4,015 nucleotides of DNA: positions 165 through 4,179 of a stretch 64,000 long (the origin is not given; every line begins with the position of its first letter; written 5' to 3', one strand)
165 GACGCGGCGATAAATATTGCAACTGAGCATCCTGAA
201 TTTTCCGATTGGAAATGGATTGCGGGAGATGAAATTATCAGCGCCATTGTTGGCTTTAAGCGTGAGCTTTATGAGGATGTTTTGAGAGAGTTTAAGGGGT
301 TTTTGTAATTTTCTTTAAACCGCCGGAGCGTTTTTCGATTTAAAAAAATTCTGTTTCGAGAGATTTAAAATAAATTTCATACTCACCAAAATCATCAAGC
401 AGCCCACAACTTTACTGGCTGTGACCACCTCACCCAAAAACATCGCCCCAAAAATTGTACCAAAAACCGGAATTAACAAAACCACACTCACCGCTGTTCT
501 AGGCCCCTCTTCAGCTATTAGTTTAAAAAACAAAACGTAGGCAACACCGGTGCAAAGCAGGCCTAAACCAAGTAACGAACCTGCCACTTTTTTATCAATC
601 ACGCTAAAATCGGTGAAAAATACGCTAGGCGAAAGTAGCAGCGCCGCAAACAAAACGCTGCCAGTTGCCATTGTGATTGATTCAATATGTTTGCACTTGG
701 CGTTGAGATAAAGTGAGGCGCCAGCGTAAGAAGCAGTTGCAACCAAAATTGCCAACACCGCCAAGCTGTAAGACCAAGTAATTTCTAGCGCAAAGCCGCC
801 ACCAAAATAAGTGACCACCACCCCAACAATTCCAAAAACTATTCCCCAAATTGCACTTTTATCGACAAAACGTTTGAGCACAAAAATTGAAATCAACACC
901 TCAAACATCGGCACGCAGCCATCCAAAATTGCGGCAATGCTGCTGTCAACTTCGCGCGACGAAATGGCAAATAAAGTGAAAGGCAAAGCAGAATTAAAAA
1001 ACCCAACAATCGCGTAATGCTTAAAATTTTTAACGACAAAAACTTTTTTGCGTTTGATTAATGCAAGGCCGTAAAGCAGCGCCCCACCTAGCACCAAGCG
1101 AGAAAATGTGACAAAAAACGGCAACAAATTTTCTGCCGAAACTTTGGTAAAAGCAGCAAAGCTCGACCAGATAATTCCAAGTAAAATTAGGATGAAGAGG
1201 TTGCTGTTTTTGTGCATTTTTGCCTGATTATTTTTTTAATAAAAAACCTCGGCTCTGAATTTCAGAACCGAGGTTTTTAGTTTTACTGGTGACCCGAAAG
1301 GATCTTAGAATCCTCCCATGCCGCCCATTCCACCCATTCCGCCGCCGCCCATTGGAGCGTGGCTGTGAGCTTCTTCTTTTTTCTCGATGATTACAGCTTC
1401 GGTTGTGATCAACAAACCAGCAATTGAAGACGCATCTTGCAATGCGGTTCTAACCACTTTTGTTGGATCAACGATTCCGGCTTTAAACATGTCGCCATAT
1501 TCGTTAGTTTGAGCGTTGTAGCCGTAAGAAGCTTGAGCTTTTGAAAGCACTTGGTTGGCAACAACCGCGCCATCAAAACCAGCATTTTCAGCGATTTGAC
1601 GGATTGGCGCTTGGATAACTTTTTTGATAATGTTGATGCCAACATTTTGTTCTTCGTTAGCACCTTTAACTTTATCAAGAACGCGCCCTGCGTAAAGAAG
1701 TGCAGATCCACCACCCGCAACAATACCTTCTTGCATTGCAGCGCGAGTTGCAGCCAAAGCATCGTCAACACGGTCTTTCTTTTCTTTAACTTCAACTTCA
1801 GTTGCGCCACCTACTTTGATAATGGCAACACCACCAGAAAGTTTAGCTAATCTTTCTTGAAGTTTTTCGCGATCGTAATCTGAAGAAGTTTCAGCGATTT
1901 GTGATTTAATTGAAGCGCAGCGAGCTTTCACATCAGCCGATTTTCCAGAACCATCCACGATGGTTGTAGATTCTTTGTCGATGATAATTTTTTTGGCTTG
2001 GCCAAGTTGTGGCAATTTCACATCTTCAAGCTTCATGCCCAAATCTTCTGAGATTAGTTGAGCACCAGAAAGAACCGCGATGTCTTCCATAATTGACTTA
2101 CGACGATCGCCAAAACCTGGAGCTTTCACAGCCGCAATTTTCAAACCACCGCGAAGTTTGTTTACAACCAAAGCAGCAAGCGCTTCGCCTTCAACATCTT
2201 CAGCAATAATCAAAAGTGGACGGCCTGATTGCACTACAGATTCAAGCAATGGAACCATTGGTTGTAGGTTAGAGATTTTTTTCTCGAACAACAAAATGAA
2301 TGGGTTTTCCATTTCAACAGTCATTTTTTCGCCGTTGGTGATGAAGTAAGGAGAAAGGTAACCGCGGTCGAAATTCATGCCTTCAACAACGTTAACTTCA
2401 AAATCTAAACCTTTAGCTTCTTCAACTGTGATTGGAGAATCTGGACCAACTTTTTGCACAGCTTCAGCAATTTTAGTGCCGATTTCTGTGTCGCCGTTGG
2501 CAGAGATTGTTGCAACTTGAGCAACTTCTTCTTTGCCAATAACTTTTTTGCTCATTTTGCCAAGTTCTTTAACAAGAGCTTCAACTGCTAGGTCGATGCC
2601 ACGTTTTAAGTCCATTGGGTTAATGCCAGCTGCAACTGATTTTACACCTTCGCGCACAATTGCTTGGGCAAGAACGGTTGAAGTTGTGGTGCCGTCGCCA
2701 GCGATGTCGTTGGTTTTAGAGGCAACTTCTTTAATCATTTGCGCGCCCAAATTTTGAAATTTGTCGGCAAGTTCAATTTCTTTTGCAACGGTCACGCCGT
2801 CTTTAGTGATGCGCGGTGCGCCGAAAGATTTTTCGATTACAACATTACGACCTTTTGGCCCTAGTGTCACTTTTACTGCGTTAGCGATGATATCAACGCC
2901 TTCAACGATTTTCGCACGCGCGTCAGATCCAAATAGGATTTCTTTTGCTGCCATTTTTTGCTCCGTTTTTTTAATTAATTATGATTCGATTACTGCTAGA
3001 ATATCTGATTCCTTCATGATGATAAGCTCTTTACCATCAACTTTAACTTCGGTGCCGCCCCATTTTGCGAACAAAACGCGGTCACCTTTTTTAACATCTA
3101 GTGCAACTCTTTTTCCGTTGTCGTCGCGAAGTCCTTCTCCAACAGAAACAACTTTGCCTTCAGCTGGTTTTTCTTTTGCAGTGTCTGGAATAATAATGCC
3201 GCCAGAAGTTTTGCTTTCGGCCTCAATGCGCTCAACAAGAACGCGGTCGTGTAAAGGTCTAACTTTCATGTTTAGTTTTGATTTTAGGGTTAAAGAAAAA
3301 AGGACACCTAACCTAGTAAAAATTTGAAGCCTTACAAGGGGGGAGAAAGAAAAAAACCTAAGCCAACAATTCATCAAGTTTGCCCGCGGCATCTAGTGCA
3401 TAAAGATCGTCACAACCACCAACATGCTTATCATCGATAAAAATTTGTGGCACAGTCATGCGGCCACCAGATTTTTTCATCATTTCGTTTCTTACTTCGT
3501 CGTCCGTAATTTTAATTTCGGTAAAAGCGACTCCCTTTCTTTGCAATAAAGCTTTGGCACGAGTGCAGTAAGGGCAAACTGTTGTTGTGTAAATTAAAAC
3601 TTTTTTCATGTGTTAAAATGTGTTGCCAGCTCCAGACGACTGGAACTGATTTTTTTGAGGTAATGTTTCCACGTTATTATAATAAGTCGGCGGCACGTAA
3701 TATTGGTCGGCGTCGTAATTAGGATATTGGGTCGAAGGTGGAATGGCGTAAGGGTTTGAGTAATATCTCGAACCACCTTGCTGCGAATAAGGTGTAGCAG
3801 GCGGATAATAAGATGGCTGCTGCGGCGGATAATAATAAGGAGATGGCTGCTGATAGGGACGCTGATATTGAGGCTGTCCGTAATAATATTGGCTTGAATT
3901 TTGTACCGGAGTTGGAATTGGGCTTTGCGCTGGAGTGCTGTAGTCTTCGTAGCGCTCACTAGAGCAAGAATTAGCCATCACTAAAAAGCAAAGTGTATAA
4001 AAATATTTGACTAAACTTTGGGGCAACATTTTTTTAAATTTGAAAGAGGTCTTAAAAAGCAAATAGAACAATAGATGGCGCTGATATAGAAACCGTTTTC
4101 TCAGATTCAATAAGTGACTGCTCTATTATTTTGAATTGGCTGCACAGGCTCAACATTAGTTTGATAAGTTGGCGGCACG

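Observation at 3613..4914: Three tandem Gln/Pro/Tyr-rich lipoprotein paralogs running straight into grxC-groESL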

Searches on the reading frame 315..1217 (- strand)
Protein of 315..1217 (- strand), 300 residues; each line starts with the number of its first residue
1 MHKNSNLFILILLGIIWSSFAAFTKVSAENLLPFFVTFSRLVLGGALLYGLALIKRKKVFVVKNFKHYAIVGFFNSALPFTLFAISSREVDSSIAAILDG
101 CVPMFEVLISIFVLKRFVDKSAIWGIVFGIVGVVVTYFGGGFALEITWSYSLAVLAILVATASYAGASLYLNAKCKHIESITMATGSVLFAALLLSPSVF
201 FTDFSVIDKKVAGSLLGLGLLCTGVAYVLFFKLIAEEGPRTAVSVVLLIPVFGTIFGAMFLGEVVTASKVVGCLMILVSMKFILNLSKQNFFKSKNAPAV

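Call 29: search_protein_families(library=pfam, max_evalue=0.00001, proteins=[window:315-1217:-])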
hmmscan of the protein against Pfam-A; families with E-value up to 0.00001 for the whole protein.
window:315-1217:- (300 aa): 1 family
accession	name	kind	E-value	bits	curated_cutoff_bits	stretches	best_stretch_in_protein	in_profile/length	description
PF00892.27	EamA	-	1.8e-37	129.1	28.2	2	7-137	4-134/135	EamA-like transporter family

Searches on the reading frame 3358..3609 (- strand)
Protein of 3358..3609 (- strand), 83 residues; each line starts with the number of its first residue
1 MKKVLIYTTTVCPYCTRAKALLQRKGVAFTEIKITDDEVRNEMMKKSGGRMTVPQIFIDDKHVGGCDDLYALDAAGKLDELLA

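Call 29: search_protein_families(library=pfam, max_evalue=0.00001, proteins=[window:3358-3609:-])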
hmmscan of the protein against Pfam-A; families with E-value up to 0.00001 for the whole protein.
window:3358-3609:- (83 aa): 2 families
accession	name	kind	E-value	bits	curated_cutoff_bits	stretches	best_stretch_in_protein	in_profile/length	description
PF00462.30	Glutaredoxin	-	3.3e-23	82.1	22.9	1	4-63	1-60/60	Glutaredoxin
PF13417.12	GST_N_3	-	6.6e-07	30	22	1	7-65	2-59/75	Glutathione S-transferase, N-terminal domain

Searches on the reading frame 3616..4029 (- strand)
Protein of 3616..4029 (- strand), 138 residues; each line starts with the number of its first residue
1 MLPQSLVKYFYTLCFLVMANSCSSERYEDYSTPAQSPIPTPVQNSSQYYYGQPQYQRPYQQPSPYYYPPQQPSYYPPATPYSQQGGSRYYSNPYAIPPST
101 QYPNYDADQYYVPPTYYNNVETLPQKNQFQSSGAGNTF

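Call 4: search_protein_families(library=pfam, max_evalue=10, proteins=[window:3616-4029:-])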
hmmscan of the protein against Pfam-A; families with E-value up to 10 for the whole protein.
seq(138 aa): 1 family
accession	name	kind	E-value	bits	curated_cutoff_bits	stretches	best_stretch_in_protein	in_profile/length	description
PF13388.11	DUF4106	-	1.5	8.4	27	1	32-84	202-256/431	Protein of unknown function (DUF4106)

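Call 5: search_protein_families(library=ncbifam, max_evalue=10, proteins=[window:3616-4029:-])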
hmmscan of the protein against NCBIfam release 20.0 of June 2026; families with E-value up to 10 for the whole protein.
seq(138 aa): 0 families

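Call 11: find_related_loci(query=A3, collection=genome_contigs, flank=5000)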
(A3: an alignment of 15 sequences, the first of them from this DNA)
Query A3 (138 aa) in genome_contigs; peptide patterns used: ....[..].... (x = any residue, [..] = any of these).
74 stretches matched a pattern; 68 encode a relative of the query (tblastn E <= 1e-3); 67 distinct loci.
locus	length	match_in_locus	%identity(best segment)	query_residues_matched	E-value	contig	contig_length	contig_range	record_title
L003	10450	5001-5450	53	2-138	3e-31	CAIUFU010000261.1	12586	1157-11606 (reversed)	MAG: uncultured Alphaproteobacteria bacterium isolate KT6_bin-167 genome assembly, contig: bin-167:261/264, whole genome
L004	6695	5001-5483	46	1-138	1e-29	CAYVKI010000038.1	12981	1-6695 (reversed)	MAG TPA_asm: uncultured Rhizobium sp. isolate SRP285395_co1_351 genome assembly, contig: NODE_7804_length_12981_cov_4.56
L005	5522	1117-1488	50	2-121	4e-24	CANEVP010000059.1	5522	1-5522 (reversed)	MAG: Rickettsiales bacterium isolate CE-Oct18-128 genome assembly, contig: CE-Oct18-128.fna-C59, whole genome shotgun se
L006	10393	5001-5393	44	6-121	4e-22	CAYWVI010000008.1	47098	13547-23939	MAG TPA_asm: uncultured Rhizobium sp. isolate SRP285395_co1_350 genome assembly, contig: NODE_954_length_47098_cov_7.184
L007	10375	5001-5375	50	2-121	7e-21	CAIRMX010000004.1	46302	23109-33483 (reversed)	MAG: uncultured Alphaproteobacteria bacterium isolate ErkenSummer_bin-0736 genome assembly, contig: bin-0736:004/173, wh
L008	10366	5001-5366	47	7-119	3e-17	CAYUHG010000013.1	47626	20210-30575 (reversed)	MAG TPA_asm: uncultured Rhizobium sp. isolate SRP219642_co8_395 genome assembly, contig: NODE_711_length_47626_cov_37.47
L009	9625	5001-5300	50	31-138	3e-16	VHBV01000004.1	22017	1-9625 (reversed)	MAG: Candidatus Pelagibacterales bacterium isolate M_surface_6_m2_121 M_surface_6_m2_121_Ga0194115_10002465, whole genom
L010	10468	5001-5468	38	5-137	1e-18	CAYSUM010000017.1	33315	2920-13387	MAG TPA_asm: uncultured Rhizobium sp. isolate SRP219642_co6_9 genome assembly, contig: NODE_910_length_33315_cov_143.946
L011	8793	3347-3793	40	7-133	3e-15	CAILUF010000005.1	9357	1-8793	MAG: uncultured Alphaproteobacteria bacterium isolate Loclat_bin-00439 genome assembly, contig: bin-00439:005/303, whole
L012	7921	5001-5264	46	28-138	6e-15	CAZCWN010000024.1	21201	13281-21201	MAG TPA_asm: uncultured Rhizobium sp. isolate SRP319275_co1_30 genome assembly, contig: NODE_2556_length_21201_cov_5.760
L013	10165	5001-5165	66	81-138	1e-14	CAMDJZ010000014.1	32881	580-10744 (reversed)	MAG: Rickettsia typhi isolate MsH-30apr19-130 genome assembly, contig: MsH-30apr19-C2032, whole genome shotgun sequence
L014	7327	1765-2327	74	10-132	1e-14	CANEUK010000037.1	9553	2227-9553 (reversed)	MAG: Rickettsiales bacterium isolate CE-Jul18-71 genome assembly, contig: CE-Jul18-71.fna-C37, whole genome shotgun sequ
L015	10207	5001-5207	60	55-121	4e-14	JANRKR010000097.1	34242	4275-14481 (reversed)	MAG: Rickettsiales bacterium isolate bins.261 k141_2637790, whole genome shotgun sequence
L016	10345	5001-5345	34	1-131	9e-14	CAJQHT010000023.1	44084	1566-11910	MAG: uncultured Rickettsiales bacterium isolate 0.2_20180403_Bin_MAXBIN_175_1 genome assembly, contig: c_000000000566, w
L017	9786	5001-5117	77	83-121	1e-13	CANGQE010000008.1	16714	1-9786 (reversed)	MAG: Rickettsiales bacterium isolate RE-14apr17-14 genome assembly, contig: RE-14Apr17-14.fna-C8, whole genome shotgun s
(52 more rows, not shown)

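Call 17: search_protein_representatives(alignment_id=A3)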
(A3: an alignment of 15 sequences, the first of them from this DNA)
Query: 15 sequences, 110 profile positions. Proteins with E-value up to 0.001 (for the whole library): 276; up to 1e-10: 148; up to 1e-30: 0. The best 150 are listed.
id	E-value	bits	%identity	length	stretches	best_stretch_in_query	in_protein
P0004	1.3e-30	122.0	-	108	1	1-104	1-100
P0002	4.3e-29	117.1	-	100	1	1-108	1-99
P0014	1.8e-23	99.0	-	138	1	10-105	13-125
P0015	1.1e-22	96.4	-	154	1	10-105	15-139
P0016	2.5e-22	95.3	-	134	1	15-100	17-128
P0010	2.6e-22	95.3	-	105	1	4-99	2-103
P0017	1.0e-21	93.3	-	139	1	10-103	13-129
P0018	1.2e-21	93.1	-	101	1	2-104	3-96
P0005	1.9e-20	89.3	-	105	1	9-107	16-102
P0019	6.3e-20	87.6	-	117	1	2-104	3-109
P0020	6.9e-20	87.4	-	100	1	1-105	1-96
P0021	1.2e-19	86.7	-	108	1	3-104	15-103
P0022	2.6e-19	85.6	-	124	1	14-102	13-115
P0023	2.6e-19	85.6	-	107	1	1-107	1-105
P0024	3.3e-19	85.3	-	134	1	12-106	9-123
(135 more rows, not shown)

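Call 26: predict_structure(alignment_id=A3)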
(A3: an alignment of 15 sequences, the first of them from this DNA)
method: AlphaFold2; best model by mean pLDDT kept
length: 138 residues; sequences in the alignment: 15
mean_pLDDT: 59.6   pTM: 0.21
mean pLDDT of the five models: 59.6, 55.6, 52.6, 52.5, 52.0
residues with pLDDT >= 90: 14; 70-90: 8; 50-70: 87; < 50: 29
segments of 3 or more residues with pLDDT < 50: 46-49
pLDDT, mean of each block of 10 residues (from residue 1): 89 93 64 55 49 49 52 49 50 59 57 60 55 52
secondary structure, 60 per line:
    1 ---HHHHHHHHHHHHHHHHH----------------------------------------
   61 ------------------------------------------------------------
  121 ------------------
elements in order: H4-20

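Call 33: search_solved_structures(query=A3, max_evalue=10)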
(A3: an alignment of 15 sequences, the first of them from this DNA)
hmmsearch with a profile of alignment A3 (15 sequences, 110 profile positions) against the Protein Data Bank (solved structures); distinct sequences matched with E-value up to 10: 2.
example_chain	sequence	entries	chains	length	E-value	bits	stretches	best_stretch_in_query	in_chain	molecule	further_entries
5diy_A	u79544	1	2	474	0.17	15.4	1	66-99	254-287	Hyaluronidase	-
6fcg_A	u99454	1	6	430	0.6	13.6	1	9-42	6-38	Glycoside hydrolase, GH17 family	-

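Call 42: search_protein_families(library=pfam, alignment_id=A4, max_evalue=0.01)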
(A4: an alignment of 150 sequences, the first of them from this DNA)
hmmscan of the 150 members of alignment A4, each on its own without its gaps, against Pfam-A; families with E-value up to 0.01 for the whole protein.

A. member 1, seq(138 aa): 0 families

B. families by the number of members that match (of 150 scanned): 5 families
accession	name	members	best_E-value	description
PF15621.11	PROL5-SMR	3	0.00037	Proline-rich submaxillary gland androgen-regulated family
PF02095.21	Extensin_1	1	2.6e-05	Extensin-like protein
PF22861.1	GEO12453p1-like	1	0.0019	GEO12453p1-like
PF06678.16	DUF1179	1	0.0024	Protein of unknown function (DUF1179)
PF10717.14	ODV-E18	1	0.008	Occlusion-derived virus envelope protein ODV-E18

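Call 43: find_homologous_proteins(query=A4, max_evalue=0.001)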
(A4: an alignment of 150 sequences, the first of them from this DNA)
Query A4 (150 sequences) (138 aa, profile of the alignment): 305 proteins with E <= 0.001 among 1053 candidates; the best 120 are listed.
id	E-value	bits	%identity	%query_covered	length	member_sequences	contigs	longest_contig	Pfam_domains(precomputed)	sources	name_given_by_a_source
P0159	2.2e-27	114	47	95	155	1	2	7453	-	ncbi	-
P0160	2.4e-27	113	44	97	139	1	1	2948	-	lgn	-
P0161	6.6e-27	112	80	30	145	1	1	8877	-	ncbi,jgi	jgi:hypothetical protein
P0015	1.6e-26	111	45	89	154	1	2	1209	-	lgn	-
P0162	1.8e-26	111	56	87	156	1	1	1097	-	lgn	-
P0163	1.8e-26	111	41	90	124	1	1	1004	-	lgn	-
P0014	1.9e-25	107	66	36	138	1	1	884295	-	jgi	-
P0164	3.0e-25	107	84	27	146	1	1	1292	-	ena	-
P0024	8.7e-25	105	76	26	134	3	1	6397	-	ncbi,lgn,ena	-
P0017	3.0e-24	103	37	88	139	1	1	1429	-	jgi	jgi:hypothetical protein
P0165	5.3e-24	103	39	100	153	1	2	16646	-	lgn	-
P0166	6.9e-24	102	74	31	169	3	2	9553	-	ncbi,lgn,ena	-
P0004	9.7e-24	102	40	83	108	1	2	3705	-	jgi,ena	jgi:hypothetical protein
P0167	1.0e-23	102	58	33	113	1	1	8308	-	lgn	-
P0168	1.0e-23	102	86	25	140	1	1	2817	-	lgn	-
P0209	1.8e-20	91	49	34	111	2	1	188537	-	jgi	jgi:hypothetical protein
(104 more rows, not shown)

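Call 52: find_encoding_contigs(protein=P0014, flank=6000, max_places=2)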
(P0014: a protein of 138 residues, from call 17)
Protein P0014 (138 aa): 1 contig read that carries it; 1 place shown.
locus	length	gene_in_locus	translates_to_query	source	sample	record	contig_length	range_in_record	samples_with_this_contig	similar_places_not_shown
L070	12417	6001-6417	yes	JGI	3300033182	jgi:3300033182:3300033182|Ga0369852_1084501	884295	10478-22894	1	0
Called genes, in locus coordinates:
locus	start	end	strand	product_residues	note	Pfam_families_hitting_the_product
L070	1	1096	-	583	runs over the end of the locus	PF11412:DsbD_N, PF02683:DsbD_TM, PF13899:Thioredoxin_7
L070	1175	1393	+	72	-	PF10276:zf-CHCC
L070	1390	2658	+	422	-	PF00709:Adenylsucc_synt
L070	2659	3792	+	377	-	PF13439:Glyco_transf_4, PF13477:Glyco_trans_4_2, PF00534:Glycos_transf_1, PF13692:Glyco_trans_1_4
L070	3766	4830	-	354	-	PF00383:dCMP_cyt_deam_1, PF14437:MafB19-deam, PF01872:RibD_C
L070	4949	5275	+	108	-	-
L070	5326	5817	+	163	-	-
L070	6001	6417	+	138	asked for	-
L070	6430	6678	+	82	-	PF00462:Glutaredoxin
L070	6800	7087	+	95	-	PF00166:Cpn10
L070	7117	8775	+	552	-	PF00118:Cpn60_TCP1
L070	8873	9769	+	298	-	PF00892:EamA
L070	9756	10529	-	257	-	PF01553:Acyltransferase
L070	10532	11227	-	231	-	PF13444:Acetyltransf_5, PF21926:FeeM (weak)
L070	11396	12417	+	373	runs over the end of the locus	PF00712:DNA_pol3_beta, PF02767:DNA_pol3_beta_2, PF02768:DNA_pol3_beta_3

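Call 53: find_encoding_contigs(protein=P0209, flank=6000, max_places=2)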
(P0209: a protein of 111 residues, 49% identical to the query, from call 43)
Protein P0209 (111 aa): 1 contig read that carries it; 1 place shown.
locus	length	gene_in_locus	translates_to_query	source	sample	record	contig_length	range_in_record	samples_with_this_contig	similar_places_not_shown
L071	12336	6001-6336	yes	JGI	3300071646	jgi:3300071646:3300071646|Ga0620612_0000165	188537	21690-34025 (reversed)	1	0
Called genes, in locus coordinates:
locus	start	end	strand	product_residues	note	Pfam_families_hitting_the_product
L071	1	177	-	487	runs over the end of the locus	PF01425:Amidase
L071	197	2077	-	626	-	PF11412:DsbD_N, PF02683:DsbD_TM, PF13899:Thioredoxin_7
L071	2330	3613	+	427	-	PF00709:Adenylsucc_synt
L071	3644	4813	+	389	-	PF13439:Glyco_transf_4, PF13477:Glyco_trans_4_2, PF13579:Glyco_trans_4_4, PF00534:Glycos_transf_1, PF13692:Glyco_trans_1_4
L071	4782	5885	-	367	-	PF00383:dCMP_cyt_deam_1, PF14437:MafB19-deam, PF01872:RibD_C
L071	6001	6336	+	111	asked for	-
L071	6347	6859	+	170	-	-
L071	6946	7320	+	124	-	-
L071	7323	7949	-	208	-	PF00486:Trans_reg_C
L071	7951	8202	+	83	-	PF00462:Glutaredoxin, PF13417:GST_N_3 (weak)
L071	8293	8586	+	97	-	PF00166:Cpn10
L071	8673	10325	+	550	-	PF00118:Cpn60_TCP1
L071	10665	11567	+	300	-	PF00892:EamA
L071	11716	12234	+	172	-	-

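Call 56: predict_structure(alignment_id=A4)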
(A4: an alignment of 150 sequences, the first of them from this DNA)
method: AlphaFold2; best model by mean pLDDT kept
length: 138 residues; sequences in the alignment: 150
mean_pLDDT: 60.6   pTM: 0.23
mean pLDDT of the five models: 60.6, 59.0, 59.0, 55.1, 52.4
residues with pLDDT >= 90: 17; 70-90: 16; 50-70: 64; < 50: 41
segments of 3 or more residues with pLDDT < 50: 45-68, 70-79
pLDDT, mean of each block of 10 residues (from residue 1): 92 94 70 57 47 40 43 43 53 73 58 64 58 56
secondary structure, 60 per line:
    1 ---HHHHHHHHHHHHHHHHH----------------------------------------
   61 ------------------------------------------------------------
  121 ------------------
elements in order: H4-20
